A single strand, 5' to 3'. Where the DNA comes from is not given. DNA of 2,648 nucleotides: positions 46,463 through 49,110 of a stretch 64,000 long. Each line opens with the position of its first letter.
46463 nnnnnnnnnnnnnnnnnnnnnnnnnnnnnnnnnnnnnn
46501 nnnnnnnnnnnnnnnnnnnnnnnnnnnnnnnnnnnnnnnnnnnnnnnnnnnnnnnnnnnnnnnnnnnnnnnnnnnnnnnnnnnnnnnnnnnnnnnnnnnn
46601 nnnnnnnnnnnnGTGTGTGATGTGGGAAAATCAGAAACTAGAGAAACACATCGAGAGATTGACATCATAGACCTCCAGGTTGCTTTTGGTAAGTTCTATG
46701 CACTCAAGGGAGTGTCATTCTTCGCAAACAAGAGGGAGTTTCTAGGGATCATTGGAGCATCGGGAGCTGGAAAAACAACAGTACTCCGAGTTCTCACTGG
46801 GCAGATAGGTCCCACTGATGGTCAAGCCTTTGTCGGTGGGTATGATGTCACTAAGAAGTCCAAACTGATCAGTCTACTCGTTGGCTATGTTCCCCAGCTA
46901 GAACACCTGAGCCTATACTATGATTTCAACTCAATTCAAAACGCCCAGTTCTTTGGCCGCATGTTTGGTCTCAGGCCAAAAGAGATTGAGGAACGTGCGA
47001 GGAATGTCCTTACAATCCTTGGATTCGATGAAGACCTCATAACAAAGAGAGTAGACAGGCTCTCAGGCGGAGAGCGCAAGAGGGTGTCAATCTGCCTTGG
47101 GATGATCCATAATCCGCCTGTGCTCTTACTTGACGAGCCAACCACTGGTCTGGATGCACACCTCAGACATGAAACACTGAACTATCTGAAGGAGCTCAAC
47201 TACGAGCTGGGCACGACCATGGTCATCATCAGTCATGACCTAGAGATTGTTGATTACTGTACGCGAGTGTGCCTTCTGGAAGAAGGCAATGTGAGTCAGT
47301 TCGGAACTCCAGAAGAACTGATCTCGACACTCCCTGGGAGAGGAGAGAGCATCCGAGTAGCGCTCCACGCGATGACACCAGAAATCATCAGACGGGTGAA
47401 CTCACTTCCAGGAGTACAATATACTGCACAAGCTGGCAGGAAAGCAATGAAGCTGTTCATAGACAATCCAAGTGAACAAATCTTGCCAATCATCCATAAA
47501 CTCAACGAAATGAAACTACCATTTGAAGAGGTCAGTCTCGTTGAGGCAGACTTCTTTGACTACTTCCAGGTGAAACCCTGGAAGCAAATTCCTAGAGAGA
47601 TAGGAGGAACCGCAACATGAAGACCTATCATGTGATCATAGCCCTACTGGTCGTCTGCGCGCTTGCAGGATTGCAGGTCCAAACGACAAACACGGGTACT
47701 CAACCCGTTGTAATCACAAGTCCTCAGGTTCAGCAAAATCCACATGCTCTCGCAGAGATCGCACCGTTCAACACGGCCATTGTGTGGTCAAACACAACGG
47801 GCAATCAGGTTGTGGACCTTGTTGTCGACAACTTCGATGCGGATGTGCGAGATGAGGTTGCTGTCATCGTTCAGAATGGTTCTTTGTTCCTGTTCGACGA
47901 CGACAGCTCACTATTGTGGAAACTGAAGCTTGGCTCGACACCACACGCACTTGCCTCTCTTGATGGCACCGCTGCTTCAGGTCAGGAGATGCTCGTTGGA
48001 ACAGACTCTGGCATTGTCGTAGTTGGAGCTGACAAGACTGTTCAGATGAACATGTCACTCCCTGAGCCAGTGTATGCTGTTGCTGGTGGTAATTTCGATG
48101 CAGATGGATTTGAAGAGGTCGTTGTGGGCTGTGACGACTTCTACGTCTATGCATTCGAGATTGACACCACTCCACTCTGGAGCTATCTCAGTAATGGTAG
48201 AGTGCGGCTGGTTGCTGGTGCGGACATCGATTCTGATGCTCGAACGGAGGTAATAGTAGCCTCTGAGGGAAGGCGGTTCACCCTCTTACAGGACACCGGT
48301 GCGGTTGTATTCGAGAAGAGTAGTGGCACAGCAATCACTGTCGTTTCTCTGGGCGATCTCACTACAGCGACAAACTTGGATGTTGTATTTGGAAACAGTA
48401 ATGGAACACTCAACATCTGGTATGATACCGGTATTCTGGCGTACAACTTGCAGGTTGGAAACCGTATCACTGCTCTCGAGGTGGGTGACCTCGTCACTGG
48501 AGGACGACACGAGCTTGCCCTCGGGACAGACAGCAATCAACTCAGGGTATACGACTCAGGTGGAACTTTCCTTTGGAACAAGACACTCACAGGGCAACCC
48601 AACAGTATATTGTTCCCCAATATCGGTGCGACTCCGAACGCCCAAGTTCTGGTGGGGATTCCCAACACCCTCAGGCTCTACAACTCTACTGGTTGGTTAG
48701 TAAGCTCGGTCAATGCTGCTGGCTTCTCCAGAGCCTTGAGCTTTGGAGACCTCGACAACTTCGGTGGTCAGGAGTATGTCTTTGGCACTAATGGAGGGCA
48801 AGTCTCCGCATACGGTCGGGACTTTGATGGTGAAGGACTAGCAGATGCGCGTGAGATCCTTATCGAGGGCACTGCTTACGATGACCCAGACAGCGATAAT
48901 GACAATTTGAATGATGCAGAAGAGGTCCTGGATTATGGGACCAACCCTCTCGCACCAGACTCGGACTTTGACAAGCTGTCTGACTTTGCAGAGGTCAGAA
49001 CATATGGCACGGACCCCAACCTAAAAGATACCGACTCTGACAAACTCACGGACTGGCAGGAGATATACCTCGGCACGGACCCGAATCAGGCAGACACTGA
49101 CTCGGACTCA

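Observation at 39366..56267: Translationally coupled 15-kb operon joining a GldAFG-like ABC-2 engine to two giant type-I surface proteins: candidate undescribed archaeal cell-surface system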

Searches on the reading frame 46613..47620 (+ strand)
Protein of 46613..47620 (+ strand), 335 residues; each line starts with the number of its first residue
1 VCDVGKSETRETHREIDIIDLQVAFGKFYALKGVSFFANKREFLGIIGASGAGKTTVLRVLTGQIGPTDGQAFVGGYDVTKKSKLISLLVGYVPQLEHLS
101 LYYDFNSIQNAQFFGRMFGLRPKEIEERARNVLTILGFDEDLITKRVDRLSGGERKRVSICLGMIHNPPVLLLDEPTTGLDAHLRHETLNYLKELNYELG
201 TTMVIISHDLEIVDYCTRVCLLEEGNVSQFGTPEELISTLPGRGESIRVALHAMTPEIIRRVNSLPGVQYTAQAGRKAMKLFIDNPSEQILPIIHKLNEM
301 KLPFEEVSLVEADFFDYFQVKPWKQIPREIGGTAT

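Call 3: search_protein_families(library=pfam, proteins=[window:46613-47620:+], max_evalue=0.01)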
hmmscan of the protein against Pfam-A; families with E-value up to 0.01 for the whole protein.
window:46613-47620:+ (335 aa): 5 families
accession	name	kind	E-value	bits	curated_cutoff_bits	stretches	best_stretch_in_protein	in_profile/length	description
PF00005.33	ABC_tran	-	1.4e-25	90.9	25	1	31-178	1-137/137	ABC transporter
PF13304.12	AAA_21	-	5.2e-07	30.4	27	1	160-214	251-304/304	AAA domain, putative AbiEii toxin, Type IV TA system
PF02463.25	SMC_N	-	0.00013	21.9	40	0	149-217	136-206/220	RecF/RecN/SMC N terminal domain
PF13401.12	AAA_22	-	0.006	17.3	27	0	41-89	5-51/130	AAA domain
PF13191.12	AAA_16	-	0.0073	17.3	32.6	0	42-90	25-64/167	AAA ATPase domain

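Call 4: search_protein_families(library=ncbifam, proteins=[window:46613-47620:+], max_evalue=0.01)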
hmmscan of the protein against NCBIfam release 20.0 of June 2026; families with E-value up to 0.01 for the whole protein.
window:46613-47620:+ (335 aa): 194 families (the best 25 are shown)
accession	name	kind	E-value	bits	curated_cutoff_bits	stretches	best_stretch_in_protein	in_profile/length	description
TIGR01188.1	drrA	subfamily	1.6e-53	182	312.45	1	25-312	3-291/302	daunorubicin resistance ABC transporter, ATP-binding protein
TIGR04521.1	ECF_ATPase_2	equivalog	1.3e-43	149.1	330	1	28-239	18-235/279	energy-coupling factor transporter ATPase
NF033858.1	ABC2_perm_RbbA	equivalog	3.5e-42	144.3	1050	1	11-238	262-486/909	ribosome-associated ATPase/putative transporter RbbA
TIGR03864.1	PQQ_ABC_ATP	hypoth_equivalog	1.4e-38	132.7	302.25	1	16-242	2-225/236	ABC transporter, ATP-binding subunit, PQQ-dependent alcohol dehydrogenase system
TIGR03522.1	GldA_ABC_ATP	equivalog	1.6e-38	132.8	402.6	1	16-288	3-267/301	gliding motility-associated ABC transporter ATP-binding subunit GldA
NF007082.0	PRK09536.1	equivalog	2.2e-38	132.4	537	1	16-239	4-229/402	corrinoid ABC transporter ATPase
NF010059.0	PRK13536.1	equivalog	4.6e-38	130.8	549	1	13-239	41-264/342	nodulation factor ABC transporter ATP-binding protein NodI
NF010060.0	PRK13537.1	equivalog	6.4e-37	127.1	521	1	12-239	12-236/314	nodulation factor ABC transporter ATP-binding protein NodI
NF040933.2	ABC_arch_GlcV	equivalog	1.3e-36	126.2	450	1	27-238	18-231/357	glucose ABC transporter ATP-binding protein GlcV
TIGR01186.1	proV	subfamily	2.7e-36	125.5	326.6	1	26-239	4-220/363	betaine/proline/choline family ABC transporter ATP-binding protein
TIGR01288.1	nodI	equivalog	6.8e-36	123.8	424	1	16-238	5-224/303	nodulation factor ABC transporter ATP-binding protein NodI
NF006987.0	PRK09452.1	equivalog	8e-36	123.5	482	1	9-236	11-235/378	spermidine/putrescine ABC transporter ATP-binding protein PotA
TIGR00968.1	3a0106s01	subfamily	2.1e-35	122.4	342.75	1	16-237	1-219/237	sulfate ABC transporter ATP-binding protein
TIGR02211.1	LolD_lipo_ex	equivalog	4.4e-35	121.2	307.75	1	30-227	20-219/221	lipoprotein-releasing ABC transporter ATP-binding protein LolD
NF010171.0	PRK13652.1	equivalog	7.8e-35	120.3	476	1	27-262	16-249/277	cobalt transporter ATP-binding subunit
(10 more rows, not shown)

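Call 88: search_solved_structures(query=window:46613-47617:+, max_evalue=1e-30)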
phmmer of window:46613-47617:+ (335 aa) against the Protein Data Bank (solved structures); distinct sequences matched with E-value up to 1e-30: 62 (the best 60 are shown).
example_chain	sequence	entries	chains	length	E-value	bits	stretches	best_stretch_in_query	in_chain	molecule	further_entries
7w01_A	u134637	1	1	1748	3e-51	177.9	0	30-251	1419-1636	Phospholipid-transporting ATPase ABCA3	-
7w02_A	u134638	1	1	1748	2.1e-50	175.2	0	30-251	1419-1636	Phospholipid-transporting ATPase ABCA3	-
7lkp_A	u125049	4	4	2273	2.7e-45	158.4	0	41-248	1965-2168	Retinal-specific phospholipid-transporting ATPase ABCA4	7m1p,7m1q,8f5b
7e7i_A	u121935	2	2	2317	2.8e-45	158.3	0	41-248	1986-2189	Retinal-specific phospholipid-transporting ATPase ABCA4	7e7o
7tby_A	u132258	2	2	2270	4.4e-45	157.7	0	29-232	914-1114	ATP-binding cassette, sub-family A (ABC1), member 1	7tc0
7tdt_A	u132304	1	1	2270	4.4e-45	157.7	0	29-232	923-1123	Phospholipid-transporting ATPase ABCA1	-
7tbz_A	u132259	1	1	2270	4.4e-45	157.7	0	29-232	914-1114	ATP-binding cassette, sub-family A (ABC1), member 1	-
5xjy_A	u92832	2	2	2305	4.6e-45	157.6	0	29-232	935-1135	ATP-binding cassette sub-family A member 1 | Phospholipid-transporting ATPase ABCA1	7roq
7lkz_A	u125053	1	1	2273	1.8e-44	155.7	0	41-248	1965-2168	Retinal-specific phospholipid-transporting ATPase ABCA4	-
7e7q_A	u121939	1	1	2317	1.9e-44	155.6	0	41-248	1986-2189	Retinal-specific phospholipid-transporting ATPase ABCA4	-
7tbw_A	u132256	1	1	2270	3e-44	155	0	29-232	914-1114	ATP-binding cassette, sub-family A (ABC1), member 1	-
8edw_A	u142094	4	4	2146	1.4e-42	149.5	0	42-270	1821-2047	Phospholipid-transporting ATPase ABCA7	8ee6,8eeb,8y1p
8eop_A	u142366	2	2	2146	9.5e-42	146.7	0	42-270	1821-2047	Phospholipid-transporting ATPase ABCA7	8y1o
8s7v_K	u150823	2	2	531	3.6e-41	144.8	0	23-241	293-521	Glycine betaine/carnitine/choline transport ATP-binding protein OpuCA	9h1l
8wd9_D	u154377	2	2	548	9.4e-40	140.2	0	30-254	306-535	Probable dipeptide-transport ATP-binding protein ABC transporter DppD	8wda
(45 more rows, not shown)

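Call 106: search_protein_families(library=padloc, proteins=[window:46613-47617:+], max_evalue=0.001)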
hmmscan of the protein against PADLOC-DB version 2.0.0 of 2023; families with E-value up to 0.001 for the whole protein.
window:46613-47617:+ (335 aa): 6 families
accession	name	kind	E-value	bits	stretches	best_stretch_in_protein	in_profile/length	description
PDLC04135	mad3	-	1.8e-30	104.7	2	143-228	257-346/374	mads_3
PDLC04140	mad8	-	8.6e-10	36.6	1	21-211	2-235/314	mads_8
PDLC04164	AriA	-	1.3e-06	26.2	1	116-199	140-224/253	-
PDLC02980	AriA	-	1.4e-06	26.5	0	159-214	250-304/304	-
PDLC02914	ATPase-Toprim_I-B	-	0.00032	18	0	146-216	181-251/443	-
PDLC02335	AbiLi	-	0.00042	17.5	0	40-61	72-96/326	AbiLi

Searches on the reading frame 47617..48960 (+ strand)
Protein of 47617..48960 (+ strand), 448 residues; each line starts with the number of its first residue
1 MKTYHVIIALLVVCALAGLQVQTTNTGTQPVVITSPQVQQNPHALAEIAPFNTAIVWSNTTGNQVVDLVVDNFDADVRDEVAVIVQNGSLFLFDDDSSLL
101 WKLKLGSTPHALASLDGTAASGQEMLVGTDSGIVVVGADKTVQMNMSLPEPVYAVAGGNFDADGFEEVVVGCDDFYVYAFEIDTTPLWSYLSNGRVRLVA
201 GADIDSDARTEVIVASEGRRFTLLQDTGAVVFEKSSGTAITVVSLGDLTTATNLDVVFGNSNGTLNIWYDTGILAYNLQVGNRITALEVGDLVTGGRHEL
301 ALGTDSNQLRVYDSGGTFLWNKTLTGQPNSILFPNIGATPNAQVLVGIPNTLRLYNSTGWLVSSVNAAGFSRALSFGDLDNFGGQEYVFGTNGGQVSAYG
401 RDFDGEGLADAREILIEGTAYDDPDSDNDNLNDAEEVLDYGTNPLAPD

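Call 35: search_protein_families(library=pfam, proteins=[window:47617-48960:+], max_evalue=1)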
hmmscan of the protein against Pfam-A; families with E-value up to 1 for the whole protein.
window:47617-48960:+ (448 aa): 12 families
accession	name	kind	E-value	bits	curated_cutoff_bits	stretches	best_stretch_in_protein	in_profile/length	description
PF14783.12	BBS2_Mid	-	1.6e-12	47.9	27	2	202-309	5-105/108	Ciliary BBSome complex subunit 2, middle region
PF14727.13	PHTB1_N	-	1.9e-09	38.1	28.6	1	55-161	229-337/361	PTHB1 N-terminal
PF23743.1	Beta-prop_BBS7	-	1.7e-08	34.6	27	2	101-170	210-287/299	BBS7 beta-propeller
PF25292.1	Beta-prop_CGLA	-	1e-06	28.9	26.8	1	53-109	18-75/316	Lambda-carrageenase beta-propeller domain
PF13570.13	Beta-prop_ACSF4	-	8.7e-06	25.8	133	1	120-272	17-165/329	Beta-alanine-activating enzyme, beta-propeller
PF13360.13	PQQ_2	-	3.8e-05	23.9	27.6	3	88-284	3-192/233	Outer membrane protein assembly factor BamB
PF15907.11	Itfg2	-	0.00023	21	27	1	79-160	222-302/330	Integrin-alpha FG-GAP repeat-containing protein 2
PF18884.5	TSP3_bac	-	0.0049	17.1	25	1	425-447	1-22/22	Bacterial TSP3 repeat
PF13517.12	FG-GAP_3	-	0.038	15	26.9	1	160-214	2-61/61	FG-GAP-like repeat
PF01839.29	FG-GAP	-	0.064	13.6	22.1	1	153-171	3-21/37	FG-GAP repeat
PF23414.1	Beta-prop_EML_2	-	0.12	12.1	90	1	88-185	20-113/266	Echinoderm microtubule-associated protein second beta-propeller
PF14781.12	BBS2_N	-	0.13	12.6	26.3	0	278-313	50-85/107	Ciliary BBSome complex subunit 2, N-terminal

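Call 41: search_solved_structures(query=A2, max_evalue=1)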
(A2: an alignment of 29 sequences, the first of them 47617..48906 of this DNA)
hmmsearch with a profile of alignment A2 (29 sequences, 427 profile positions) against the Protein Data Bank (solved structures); distinct sequences matched with E-value up to 1: 62 (the best 60 are shown).
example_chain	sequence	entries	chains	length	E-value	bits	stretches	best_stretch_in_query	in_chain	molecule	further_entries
8prj_A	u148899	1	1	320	2e-19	73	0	164-194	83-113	v31Bagel8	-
6tji_A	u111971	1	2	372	7.4e-19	71.1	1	165-238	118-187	Cake10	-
6tjh_A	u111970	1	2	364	9.7e-19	70.7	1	165-238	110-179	Cake9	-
6tjg_A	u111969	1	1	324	1.3e-16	63.7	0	164-193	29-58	Cake8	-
6vbu_2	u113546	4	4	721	1.2e-12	50.7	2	73-266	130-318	Bardet-Biedl syndrome 2 protein homolog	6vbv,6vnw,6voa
6tjf_A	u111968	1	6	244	5.9e-12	48.4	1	165-237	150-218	Cake6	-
25ge_B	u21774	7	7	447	1.6e-10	43.6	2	151-230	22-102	KICSTOR complex protein ITFG2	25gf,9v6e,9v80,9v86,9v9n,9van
9o5a_G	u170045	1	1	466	1.8e-10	43.5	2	150-230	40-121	KICSTOR complex protein ITFG2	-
6tje_A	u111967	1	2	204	1.8e-09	40.2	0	164-193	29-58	Cake5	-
8prs_A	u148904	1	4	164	2.9e-09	39.5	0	164-194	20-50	nvBagel4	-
6mlt_A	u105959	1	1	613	2.9e-08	36.2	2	177-320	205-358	Hemolysin-related protein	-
8pra_A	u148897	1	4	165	8.7e-08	34.6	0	164-194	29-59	Cell surface protein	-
7awz_A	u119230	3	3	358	2.1e-07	33.4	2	166-283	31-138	Scone-E | SconeE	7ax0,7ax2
3hxj_A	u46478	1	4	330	6.2e-07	31.8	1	164-195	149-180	Pyrrolo-quinoline quinone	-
6tjd_A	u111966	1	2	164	7.3e-07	31.6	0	165-194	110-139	Cake4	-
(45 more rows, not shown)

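Call 106: search_protein_families(library=padloc, proteins=[window:47617-48960:+], max_evalue=0.001)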
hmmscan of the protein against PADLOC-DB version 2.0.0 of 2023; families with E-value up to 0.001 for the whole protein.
window:47617-48960:+ (448 aa): 0 families
